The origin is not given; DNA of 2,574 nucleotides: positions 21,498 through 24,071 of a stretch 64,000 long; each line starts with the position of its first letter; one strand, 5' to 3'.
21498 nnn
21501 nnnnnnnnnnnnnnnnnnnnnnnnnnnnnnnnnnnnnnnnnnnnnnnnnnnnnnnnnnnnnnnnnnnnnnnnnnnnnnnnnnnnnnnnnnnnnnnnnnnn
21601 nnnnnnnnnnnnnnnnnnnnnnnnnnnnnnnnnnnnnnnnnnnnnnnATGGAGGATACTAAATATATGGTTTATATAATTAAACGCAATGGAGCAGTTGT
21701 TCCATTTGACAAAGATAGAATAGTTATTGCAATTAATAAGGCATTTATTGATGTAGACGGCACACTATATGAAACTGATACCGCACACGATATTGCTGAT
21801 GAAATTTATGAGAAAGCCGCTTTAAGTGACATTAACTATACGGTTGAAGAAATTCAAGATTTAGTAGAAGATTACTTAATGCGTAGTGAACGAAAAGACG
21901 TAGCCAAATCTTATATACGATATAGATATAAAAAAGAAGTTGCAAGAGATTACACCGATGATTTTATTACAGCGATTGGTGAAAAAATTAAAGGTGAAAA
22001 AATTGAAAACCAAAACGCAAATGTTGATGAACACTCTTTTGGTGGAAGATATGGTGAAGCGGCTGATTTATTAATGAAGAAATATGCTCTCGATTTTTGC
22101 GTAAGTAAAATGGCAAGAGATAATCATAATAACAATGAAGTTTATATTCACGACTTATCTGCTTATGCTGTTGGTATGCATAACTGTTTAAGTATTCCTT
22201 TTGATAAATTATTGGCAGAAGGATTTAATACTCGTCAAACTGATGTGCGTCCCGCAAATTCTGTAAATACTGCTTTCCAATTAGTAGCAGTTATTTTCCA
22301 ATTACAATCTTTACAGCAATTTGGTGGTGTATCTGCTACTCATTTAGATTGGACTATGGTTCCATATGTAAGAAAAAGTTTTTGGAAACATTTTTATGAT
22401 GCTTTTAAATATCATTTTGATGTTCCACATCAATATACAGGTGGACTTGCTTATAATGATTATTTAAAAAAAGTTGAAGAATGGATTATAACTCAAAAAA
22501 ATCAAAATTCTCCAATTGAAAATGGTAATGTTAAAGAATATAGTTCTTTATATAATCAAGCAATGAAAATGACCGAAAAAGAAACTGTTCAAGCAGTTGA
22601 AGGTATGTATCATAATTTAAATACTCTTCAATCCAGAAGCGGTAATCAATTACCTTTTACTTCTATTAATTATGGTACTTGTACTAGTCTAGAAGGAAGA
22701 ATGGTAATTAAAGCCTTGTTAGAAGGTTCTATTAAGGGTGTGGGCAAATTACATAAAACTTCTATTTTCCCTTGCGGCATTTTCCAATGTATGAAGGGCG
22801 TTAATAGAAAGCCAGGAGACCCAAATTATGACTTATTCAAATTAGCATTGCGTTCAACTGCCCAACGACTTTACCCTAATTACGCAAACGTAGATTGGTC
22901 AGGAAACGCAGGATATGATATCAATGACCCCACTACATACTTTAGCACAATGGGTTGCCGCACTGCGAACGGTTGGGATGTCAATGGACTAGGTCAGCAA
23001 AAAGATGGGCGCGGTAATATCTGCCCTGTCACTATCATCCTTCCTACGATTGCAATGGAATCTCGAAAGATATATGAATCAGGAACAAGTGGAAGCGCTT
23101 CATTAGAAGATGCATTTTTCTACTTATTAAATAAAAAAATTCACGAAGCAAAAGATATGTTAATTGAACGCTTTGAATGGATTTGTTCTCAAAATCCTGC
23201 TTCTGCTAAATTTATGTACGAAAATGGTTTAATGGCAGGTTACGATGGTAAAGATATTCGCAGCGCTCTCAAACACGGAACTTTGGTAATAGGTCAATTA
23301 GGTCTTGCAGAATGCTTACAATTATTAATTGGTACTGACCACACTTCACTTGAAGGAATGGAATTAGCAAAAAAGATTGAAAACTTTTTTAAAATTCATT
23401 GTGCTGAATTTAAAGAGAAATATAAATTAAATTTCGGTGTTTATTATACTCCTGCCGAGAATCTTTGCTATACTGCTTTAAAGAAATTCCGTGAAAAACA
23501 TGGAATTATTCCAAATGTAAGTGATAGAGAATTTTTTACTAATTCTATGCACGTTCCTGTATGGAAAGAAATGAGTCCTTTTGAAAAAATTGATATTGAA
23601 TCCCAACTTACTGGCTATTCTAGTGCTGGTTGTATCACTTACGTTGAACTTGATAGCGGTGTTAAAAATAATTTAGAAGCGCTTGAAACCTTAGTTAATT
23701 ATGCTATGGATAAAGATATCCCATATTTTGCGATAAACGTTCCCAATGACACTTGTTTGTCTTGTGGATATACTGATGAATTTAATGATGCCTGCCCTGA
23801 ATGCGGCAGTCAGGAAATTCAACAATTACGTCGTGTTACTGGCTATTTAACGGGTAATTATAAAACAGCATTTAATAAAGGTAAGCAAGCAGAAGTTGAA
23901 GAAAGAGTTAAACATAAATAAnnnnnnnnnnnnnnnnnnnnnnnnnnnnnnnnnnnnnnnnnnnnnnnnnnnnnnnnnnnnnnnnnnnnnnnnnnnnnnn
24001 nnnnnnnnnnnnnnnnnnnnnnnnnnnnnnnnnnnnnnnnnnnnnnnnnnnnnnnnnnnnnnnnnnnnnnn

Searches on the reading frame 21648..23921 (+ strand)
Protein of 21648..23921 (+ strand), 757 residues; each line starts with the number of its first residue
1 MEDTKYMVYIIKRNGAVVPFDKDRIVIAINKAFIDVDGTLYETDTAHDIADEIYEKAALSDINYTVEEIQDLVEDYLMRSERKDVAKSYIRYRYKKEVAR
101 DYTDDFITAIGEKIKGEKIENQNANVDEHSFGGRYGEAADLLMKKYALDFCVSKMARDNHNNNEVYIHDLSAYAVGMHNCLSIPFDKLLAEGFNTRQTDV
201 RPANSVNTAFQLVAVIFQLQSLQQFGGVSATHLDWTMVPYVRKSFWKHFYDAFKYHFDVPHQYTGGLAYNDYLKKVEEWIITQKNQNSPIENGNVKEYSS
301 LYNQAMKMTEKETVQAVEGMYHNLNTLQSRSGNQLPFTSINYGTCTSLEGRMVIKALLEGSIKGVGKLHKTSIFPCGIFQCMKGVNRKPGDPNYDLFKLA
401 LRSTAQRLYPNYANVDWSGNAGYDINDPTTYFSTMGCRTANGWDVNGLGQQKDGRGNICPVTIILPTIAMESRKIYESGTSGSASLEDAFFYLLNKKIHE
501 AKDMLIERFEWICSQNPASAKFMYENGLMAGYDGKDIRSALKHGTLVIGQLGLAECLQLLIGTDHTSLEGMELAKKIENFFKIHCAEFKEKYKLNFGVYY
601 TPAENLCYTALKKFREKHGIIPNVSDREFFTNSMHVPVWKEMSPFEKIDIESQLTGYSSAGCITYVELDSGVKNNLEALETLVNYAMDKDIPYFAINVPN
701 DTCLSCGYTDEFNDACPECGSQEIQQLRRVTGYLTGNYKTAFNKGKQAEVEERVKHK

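Call 36: search_protein_families(library=pfam, max_evalue=0.001, proteins=[window:21648-23921:+])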
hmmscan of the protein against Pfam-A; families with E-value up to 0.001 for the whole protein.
window:21648-23921:+ (757 aa): 4 families
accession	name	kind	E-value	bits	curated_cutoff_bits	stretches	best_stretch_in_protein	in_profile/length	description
PF13597.11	NRDD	-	3.1e-143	478.8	26.2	1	123-756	2-562/562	Anaerobic ribonucleoside-triphosphate reductase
PF03477.21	ATP-cone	-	7.9e-20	71.6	25.8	1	9-97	2-87/88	ATP cone domain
PF01228.26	Gly_radical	-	4.2e-09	37.3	22.2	1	639-734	2-102/106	Glycine radical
PF11230.13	YjjI-like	-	0.00024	20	23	1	547-700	294-437/485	Glycyl radical enzyme YjjI-like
